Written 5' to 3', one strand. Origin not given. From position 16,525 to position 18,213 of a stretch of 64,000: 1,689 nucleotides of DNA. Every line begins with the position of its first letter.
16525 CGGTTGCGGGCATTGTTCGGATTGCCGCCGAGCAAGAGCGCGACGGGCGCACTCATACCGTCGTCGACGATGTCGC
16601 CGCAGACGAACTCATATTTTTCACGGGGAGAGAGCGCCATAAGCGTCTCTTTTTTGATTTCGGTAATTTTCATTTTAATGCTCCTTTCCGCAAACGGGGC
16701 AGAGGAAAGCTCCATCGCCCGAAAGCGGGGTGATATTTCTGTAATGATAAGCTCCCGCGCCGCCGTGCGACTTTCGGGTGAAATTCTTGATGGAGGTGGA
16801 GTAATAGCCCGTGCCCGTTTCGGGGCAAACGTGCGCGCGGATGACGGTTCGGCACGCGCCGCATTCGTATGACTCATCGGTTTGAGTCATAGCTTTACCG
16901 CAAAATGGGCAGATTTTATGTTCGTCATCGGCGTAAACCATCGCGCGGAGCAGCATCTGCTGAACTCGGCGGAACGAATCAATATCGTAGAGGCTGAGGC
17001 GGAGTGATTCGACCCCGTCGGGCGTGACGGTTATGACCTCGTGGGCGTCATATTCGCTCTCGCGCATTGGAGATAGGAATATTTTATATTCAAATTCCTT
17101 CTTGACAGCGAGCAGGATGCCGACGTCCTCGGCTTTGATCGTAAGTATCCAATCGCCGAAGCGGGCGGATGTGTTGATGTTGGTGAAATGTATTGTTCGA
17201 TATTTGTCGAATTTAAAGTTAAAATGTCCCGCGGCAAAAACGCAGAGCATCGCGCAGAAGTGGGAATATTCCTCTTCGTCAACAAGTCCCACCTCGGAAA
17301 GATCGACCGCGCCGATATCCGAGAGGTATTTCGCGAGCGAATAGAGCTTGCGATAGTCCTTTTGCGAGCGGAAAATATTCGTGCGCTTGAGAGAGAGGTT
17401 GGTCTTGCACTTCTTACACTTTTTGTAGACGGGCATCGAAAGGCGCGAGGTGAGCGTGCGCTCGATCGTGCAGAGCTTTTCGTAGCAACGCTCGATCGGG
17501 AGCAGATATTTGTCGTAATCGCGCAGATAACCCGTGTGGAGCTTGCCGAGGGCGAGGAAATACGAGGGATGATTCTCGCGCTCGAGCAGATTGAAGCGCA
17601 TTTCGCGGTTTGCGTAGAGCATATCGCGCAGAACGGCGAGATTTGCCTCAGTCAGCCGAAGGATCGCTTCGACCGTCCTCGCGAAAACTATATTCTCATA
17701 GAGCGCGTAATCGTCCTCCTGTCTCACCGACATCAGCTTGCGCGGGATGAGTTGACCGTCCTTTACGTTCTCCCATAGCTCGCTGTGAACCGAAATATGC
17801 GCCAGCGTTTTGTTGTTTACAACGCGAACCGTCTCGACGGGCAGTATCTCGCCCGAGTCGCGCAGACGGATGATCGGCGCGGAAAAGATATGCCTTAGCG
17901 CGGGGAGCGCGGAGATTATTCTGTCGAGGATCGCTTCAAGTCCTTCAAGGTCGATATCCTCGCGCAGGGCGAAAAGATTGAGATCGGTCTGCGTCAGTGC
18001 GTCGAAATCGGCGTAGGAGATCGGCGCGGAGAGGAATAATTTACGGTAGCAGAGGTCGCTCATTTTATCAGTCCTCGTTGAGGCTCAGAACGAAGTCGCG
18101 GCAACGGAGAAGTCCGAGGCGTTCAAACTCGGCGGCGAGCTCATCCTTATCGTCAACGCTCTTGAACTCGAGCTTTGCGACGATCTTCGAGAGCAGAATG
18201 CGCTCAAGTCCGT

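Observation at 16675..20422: Membrane-embedded McrB-type AAA+ NTPase with a nuclease-less, zinc-ribbon McrC/DUF2357-like partner: candidate novel defence system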

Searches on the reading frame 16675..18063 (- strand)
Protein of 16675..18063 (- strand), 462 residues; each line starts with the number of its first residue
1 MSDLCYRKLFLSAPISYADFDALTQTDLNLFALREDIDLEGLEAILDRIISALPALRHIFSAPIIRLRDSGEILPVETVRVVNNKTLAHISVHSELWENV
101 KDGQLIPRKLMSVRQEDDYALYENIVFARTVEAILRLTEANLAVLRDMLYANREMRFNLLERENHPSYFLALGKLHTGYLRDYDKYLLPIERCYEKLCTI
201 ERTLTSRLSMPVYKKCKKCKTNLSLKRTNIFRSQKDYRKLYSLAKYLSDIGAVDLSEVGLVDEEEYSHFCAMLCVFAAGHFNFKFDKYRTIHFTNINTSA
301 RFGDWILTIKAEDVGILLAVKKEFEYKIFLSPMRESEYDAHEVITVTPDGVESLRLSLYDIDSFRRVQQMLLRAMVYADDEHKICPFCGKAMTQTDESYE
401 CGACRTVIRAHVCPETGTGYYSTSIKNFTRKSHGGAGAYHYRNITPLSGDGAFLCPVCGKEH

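Call 3: search_protein_families(library=pfam, proteins=[window:16675-18063:-], max_evalue=1)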
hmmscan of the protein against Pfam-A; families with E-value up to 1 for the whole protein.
window:16675-18063:- (462 aa): 12 families
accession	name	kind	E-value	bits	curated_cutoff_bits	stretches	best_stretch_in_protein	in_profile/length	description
PF09823.15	DUF2357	-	7.9e-05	22.4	23.3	1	45-150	84-188/251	Domain of unknown function (DUF2357)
PF12760.12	Zn_ribbon_IS1595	-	0.019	15.4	25.4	1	372-406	10-45/46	Transposase zinc-ribbon domain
PF14149.11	YhfH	-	0.042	14.1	27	1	381-404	12-37/37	YhfH-like protein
PF22034.2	B129_C2H2-zf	-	0.047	14.4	27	0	385-396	1-12/22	Uncharacterized protein B-129, C2H2 zinc finger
PF03107.22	C1_2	-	0.054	14.3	26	1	379-408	14-43/48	C1 domain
PF07754.17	HVO_2753_ZBP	-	0.17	12.2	33.2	1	384-417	18-46/46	Small zinc finger protein HVO_2753-like, Zn-binding pocket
PF11331.13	Zn_ribbon_12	-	0.19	12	27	0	394-410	27-43/45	EDR4 zinc-ribbon domain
PF07191.17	Zn_ribbon_6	-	0.22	12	25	1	384-415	2-34/67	Double zinc ribbon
PF12773.13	DZR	-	0.34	11.5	27.3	1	385-415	1-29/45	Double zinc ribbon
PF21302.3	Zn_ribbon_RlmA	-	0.47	10.9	27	1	384-402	2-20/44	RlmA, N-terminal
PF24460.1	DUF7575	-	0.48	10.3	28.5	0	454-461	5-12/28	Domain of unknown function (DUF7575)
PF08274.17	Zn_Ribbon_YjdM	-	0.76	10.3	30.8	0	376-389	13-26/30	PhnA Zinc-Ribbon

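Call 4: search_protein_families(library=padloc, proteins=[window:16675-18063:-], max_evalue=1)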
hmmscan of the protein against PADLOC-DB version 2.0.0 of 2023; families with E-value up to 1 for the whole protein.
window:16675-18063:- (462 aa): 0 families

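Call 5: search_protein_families(library=ncbifam, proteins=[window:16675-18063:-], max_evalue=1)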
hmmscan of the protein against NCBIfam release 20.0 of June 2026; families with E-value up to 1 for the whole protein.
window:16675-18063:- (462 aa): 2 families
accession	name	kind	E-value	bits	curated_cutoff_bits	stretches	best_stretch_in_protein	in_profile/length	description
TIGR02159.1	PA_CoA_Oxy4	equivalog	0.041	14.2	108.15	1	379-415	102-138/146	1,2-phenylacetyl-CoA epoxidase subunit PaaD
NF011481.0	PRK14890.1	equivalog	0.098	12.7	61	1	381-420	8-51/61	putative Zn-ribbon RNA-binding protein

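Call 7: search_solved_structures(query=window:16675-18063:-, max_evalue=10, show_alignments=2)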
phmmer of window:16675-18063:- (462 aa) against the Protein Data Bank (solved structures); distinct sequences matched with E-value up to 10: 10.
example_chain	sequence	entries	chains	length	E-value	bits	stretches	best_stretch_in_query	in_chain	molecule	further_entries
2i13_A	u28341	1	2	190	0.0022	20.5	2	378-436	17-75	Aart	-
5wjq_D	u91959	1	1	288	0.013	17.9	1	363-452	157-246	Zinc finger protein 568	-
5v3m_C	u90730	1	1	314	0.019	17.4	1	363-452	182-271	Zinc finger protein 568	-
5v3j_E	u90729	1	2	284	0.024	17.1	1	363-452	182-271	Zinc finger protein 568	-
1mey_C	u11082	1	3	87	0.26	13.7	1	385-439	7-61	CONSENSUS ZINC FINGER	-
2kmk_A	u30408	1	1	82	0.59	12.5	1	363-431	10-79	Zinc finger protein Gfi-1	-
5ej0_A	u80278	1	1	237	0.85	12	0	84-168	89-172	Envelope protein H3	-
6dmp_B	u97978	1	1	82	0.86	11.9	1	92-161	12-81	Designed orthogonal protein DHD13_XAAA_B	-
9fny_A1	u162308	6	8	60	3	10.2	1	381-417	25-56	RNA-binding protein | Zn-ribbon RNA-binding protein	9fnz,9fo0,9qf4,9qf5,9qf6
6sw9_C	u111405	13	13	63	7.4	8.9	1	381-417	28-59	Zn-ribbon RNA-binding protein involved in translation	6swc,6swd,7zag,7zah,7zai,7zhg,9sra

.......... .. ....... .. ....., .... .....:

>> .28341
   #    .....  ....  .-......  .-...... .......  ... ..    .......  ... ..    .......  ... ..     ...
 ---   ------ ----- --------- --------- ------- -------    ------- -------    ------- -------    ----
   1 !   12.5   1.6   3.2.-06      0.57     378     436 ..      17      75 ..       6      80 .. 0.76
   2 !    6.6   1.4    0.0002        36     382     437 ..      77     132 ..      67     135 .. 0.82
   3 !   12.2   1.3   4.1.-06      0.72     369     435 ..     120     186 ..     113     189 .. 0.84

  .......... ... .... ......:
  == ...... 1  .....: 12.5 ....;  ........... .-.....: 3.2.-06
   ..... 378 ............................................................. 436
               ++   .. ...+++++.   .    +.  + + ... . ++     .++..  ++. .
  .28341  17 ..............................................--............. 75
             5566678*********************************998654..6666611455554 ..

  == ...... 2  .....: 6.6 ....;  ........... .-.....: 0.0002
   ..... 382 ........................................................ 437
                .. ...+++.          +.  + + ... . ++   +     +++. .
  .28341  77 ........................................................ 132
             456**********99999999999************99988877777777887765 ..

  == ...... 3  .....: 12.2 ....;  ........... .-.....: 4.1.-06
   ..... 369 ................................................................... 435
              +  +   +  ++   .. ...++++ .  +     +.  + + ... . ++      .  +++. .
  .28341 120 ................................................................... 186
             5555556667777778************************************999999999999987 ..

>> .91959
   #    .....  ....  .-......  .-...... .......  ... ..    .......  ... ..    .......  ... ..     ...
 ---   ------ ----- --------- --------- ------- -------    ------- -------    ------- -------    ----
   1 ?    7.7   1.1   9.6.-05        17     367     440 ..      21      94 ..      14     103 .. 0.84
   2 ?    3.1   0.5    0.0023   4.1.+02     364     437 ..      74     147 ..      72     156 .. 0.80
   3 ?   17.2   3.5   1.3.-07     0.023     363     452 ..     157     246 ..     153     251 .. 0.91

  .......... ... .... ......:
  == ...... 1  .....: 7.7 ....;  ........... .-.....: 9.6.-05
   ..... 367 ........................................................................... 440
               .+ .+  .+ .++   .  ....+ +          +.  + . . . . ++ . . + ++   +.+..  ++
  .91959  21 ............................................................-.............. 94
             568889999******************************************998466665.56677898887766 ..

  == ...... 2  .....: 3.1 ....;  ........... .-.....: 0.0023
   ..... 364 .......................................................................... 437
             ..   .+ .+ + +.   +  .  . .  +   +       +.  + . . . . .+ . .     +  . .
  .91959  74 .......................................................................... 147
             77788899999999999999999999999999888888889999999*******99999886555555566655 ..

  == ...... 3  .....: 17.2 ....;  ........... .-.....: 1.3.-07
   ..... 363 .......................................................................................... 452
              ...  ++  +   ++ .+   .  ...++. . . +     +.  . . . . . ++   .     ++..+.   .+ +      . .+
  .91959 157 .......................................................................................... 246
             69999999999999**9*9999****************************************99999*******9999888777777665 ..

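Call 13: find_homologous_proteins(query=window:16675-18063:-)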
Query window:16675-18063:- (462 aa): 344 proteins with E <= 0.001 among 8000 candidates; the best 120 are listed.
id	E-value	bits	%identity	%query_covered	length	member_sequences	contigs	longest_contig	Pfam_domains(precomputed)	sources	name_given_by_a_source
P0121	1.5e-286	969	91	100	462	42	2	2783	-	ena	-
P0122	1.2e-280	949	89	100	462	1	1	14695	-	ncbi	-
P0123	2.8e-276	935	88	100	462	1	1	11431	-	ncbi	-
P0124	8.0e-275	930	88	100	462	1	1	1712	-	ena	-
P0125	1.1e-272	923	87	100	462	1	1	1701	-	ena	-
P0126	4.9e-272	921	87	100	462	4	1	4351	-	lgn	-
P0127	5.8e-271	917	87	100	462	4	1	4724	-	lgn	-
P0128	6.8e-269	910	85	100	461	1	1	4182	-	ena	-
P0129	8.9e-269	910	85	100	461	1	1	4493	-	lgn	-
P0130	1.8e-268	909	85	100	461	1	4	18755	-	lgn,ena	-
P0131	4.7e-268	908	85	100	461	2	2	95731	-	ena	-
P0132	1.2e-267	906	85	100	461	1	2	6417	-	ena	-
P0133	4.3e-267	905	85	100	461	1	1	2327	-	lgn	-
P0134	8.3e-267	904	84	100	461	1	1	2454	-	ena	-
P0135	1.6e-266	903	85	100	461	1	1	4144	-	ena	-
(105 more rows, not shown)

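Call 27: search_solved_structures(query=A2, max_evalue=10, show_alignments=2)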
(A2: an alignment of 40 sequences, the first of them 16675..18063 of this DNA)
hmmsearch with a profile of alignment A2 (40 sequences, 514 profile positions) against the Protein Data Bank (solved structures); distinct sequences matched with E-value up to 10: 59.
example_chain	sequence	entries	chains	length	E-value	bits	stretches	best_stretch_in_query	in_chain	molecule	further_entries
9eho_p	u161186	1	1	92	0.011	17.9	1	408-446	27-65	Large ribosomal subunit protein eL43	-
9bh5_Cp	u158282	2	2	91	0.012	17.7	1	412-446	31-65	Large ribosomal subunit protein eL43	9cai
7qca_LPP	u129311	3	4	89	0.02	17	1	408-447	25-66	60S ribosomal protein L37a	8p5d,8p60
9v24_lm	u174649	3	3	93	0.022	16.9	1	412-446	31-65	60S ribosomal protein L37a, putative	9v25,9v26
4v8p_BY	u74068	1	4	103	0.028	16.6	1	416-470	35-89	RPL37A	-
4rvz_Z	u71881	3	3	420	0.043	15.9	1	416-453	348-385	tRNA(Ile2) 2-agmatinylcytidine synthetase TiaS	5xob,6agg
3amt_A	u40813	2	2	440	0.046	15.8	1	416-453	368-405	Putative uncharacterized protein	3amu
7r81_r1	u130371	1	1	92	0.047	15.8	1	412-445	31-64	60S ribosomal protein L43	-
7oya_p1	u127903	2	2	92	0.048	15.8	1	412-448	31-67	Zgc:171772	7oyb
8q7z_Bp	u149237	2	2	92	0.061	15.4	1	412-446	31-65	Large ribosomal subunit protein eL43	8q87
5xxb_o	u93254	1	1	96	0.07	15.2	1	416-446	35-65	Ribosomal protein eL43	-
9v1i_lm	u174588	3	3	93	0.079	15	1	412-446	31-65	60S ribosomal protein L37A, putative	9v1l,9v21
9h4n_j2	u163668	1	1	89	0.081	15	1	412-446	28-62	Large ribosomal subunit protein eL43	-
9y4g_Cp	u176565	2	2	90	0.083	15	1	412-446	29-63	60S ribosomal protein L37a | Large ribosomal subunit protein eL43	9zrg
7oyc_p1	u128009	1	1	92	0.085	14.9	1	412-446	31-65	Rpl37a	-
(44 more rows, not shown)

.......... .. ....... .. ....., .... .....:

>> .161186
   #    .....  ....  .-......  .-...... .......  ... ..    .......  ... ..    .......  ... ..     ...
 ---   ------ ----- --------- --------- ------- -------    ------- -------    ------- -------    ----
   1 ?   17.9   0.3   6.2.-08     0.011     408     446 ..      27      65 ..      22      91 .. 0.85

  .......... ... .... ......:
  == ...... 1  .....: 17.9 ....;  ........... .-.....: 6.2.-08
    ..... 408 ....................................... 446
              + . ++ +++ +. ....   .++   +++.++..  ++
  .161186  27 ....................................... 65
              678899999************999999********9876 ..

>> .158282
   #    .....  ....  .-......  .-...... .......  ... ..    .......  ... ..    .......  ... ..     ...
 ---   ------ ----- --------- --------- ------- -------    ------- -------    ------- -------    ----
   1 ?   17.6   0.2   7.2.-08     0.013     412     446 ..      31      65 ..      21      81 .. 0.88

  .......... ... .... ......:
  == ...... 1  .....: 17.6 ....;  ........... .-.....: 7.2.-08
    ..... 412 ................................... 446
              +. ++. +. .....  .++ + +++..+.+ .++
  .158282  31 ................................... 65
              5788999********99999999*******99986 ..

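Call 35: predict_structure(alignment_id=A2)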
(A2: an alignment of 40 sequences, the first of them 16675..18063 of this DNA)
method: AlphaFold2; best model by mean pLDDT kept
length: 462 residues; sequences in the alignment: 40
mean_pLDDT: 77.6   pTM: 0.68
mean pLDDT of the five models: 77.6, 77.2, 75.2, 74.3, 74.1
residues with pLDDT >= 90: 156; 70-90: 172; 50-70: 73; < 50: 61
segments of 3 or more residues with pLDDT < 50: 1-3, 68-74, 76-80, 94-96, 109-116, 152-178, 432-439
pLDDT, mean of each block of 10 residues (from residue 1): 61 86 75 74 92 94 66 46 55 53 51 53 89 87 74 41 42 50 72 91 90 83 81 92 89 61 88 91 91 94 96 93 96 86 88 81 84 94 91 92 89 90 79 44 71 81 81
secondary structure, 60 per line:
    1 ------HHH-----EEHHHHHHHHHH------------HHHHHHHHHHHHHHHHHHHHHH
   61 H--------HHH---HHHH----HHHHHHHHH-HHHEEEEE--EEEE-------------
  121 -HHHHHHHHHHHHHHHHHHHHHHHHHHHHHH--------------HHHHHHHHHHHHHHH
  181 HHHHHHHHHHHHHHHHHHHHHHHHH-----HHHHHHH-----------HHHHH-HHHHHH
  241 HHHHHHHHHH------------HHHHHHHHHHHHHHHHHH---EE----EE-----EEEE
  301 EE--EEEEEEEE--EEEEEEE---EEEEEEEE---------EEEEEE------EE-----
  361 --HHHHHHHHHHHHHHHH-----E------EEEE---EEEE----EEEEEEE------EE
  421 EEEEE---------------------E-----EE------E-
elements in order: H17-26 H39-61 H76-79 H84-92 E97-101 E104-107 H122-151 H166-205 H211-217 H229-233 H235-250 H263-280 E297-302 E305-312 E315-321 E325-332 E342-347 H363-378 E391-394 E398-401 E406-412 E419-425

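Call 38: fold_search(model_id=the predicted structure, library=pdb)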
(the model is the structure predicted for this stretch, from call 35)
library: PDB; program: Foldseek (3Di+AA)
matches with E <= 10: 164; with E <= 0.001: 0
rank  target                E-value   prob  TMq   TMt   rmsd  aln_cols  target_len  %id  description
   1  3eb7_C                4.3e-01  0.04  0.10  0.09  21.0       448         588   10  Crystal Structure of Insecticidal Delta-Endotoxin Cry8Ea1 from Bacillus Thuringiensis at 2.2 Angstroms Resolution (released 2008-09-16)
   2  7a0g_III              5.8e-01  0.06  0.09  0.13  34.9       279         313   10  Structure of the SmhB pore of the tripartite alpha-pore forming toxin, Smh, from Serratia marcescens. (released 2021-03-31)
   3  6grj_B                7.0e-01  0.03  0.07  0.09  35.7       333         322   10  Structure of the AhlB pore of the tripartite alpha-pore forming toxin, AHL, from Aeromonas hydrophila. (released 2019-07-03)
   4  9gex_D                8.6e-01  0.51  0.06  0.19  11.5        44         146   23  Escherichia coli NrdR with unocuppied outer nucleotide-binding site (released 2026-02-18)
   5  9gex_B                8.6e-01  0.47  0.07  0.21  11.6        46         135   22  Escherichia coli NrdR with unocuppied outer nucleotide-binding site (released 2026-02-18)
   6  7a0g_FFF              9.4e-01  0.03  0.08  0.11  38.2       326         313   10  Structure of the SmhB pore of the tripartite alpha-pore forming toxin, Smh, from Serratia marcescens. (released 2021-03-31)
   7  6grj_D                9.4e-01  0.02  0.07  0.09  35.3       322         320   13  Structure of the AhlB pore of the tripartite alpha-pore forming toxin, AHL, from Aeromonas hydrophila. (released 2019-07-03)
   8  7a0g_DDD              9.9e-01  0.06  0.11  0.14  33.6       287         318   10  Structure of the SmhB pore of the tripartite alpha-pore forming toxin, Smh, from Serratia marcescens. (released 2021-03-31)
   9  2q13                  1.0e+00  0.03  0.08  0.10  37.8       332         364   13  Crystal structure of BAR-PH domain of APPL1 (released 2007-08-14)
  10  6grj_I                1.1e+00  0.02  0.07  0.09  35.9       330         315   11  Structure of the AhlB pore of the tripartite alpha-pore forming toxin, AHL, from Aeromonas hydrophila. (released 2019-07-03)
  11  6h2f_F                1.2e+00  0.03  0.08  0.11  35.1       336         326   10  Structure of the pre-pore AhlB of the tripartite alpha-pore forming toxin, AHL, from Aeromonas hydrophila. (released 2019-07-10)
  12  6h2f_B                1.3e+00  0.02  0.07  0.09  35.9       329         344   12  Structure of the pre-pore AhlB of the tripartite alpha-pore forming toxin, AHL, from Aeromonas hydrophila. (released 2019-07-10)
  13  7a0g_BBB              1.4e+00  0.03  0.08  0.11  36.0       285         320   10  Structure of the SmhB pore of the tripartite alpha-pore forming toxin, Smh, from Serratia marcescens. (released 2021-03-31)
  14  6u94                  1.5e+00  0.07  0.12  0.14  23.7       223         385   14  Structure of RND efflux system, outer membrane lipoprotein, NodT family from Burkholderia mallei ATCC 23344 (released 2019-10-02)
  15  9gex_A                1.6e+00  0.35  0.06  0.18  11.7        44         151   23  Escherichia coli NrdR with unocuppied outer nucleotide-binding site (released 2026-02-18)
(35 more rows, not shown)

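Call 41: search_protein_families(library=pfam, alignment_id=A2, max_evalue=0.01)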
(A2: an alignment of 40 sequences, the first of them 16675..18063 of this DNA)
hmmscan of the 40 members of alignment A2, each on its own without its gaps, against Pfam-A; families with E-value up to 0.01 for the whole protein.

A. member 1, window:16675-18063:- (462 aa): 1 family
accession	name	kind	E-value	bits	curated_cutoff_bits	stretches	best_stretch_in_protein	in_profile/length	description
PF09823.15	DUF2357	-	7.9e-05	22.4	23.3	1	45-150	84-188/251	Domain of unknown function (DUF2357)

B. families by the number of members that match (of 40 scanned): 18 families
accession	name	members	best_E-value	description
PF09823.15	DUF2357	25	5.8e-08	Domain of unknown function (DUF2357)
PF12760.12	Zn_ribbon_IS1595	19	9.6e-06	Transposase zinc-ribbon domain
PF18912.6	DZR_2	7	0.0001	Double zinc ribbon domain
PF09723.15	Zn_ribbon_8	3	0.0044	Zinc ribbon domain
PF07754.17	HVO_2753_ZBP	2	0.003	Small zinc finger protein HVO_2753-like, Zn-binding pocket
PF09297.16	Zn_ribbon_NUD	2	0.0054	NADH pyrophosphatase zinc ribbon domain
PF08271.17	Zn_Ribbon_TF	2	0.0068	TFIIB zinc-binding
PF04423.19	Rad50_zn_hook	1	0.00025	Rad50 zinc hook motif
PF03966.22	Trm112p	1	0.0012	Trm112p-like protein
PF14446.12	Prok-RING_1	1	0.0025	Prokaryotic RING finger family 1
PF06221.18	zf-C2HC5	1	0.0032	Putative zinc finger motif, C2HC5-type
PF08274.17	Zn_Ribbon_YjdM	1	0.0039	PhnA Zinc-Ribbon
PF23783.1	Zn_ribbon_TiaS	1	0.0047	TiaS C-terminal zinc ribbon domain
PF24333.1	DUF7501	1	0.0049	Family of unknown function (DUF7501)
PF23451.1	Zn_ribbon_PaaD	1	0.0066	PaaD zinc beta ribbon domain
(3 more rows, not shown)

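Call 85: search_protein_families(library=padloc, alignment_id=A2, max_evalue=0.01)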
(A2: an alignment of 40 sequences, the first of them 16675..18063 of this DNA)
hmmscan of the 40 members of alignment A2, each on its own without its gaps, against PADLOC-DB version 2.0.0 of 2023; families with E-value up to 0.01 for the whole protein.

A. member 1, window:16675-18063:- (462 aa): 0 families

B. families by the number of members that match (of 40 scanned): 1 family
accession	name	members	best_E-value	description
PDLC01271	Cas5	1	0.0036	CAS-I-B; effector_G5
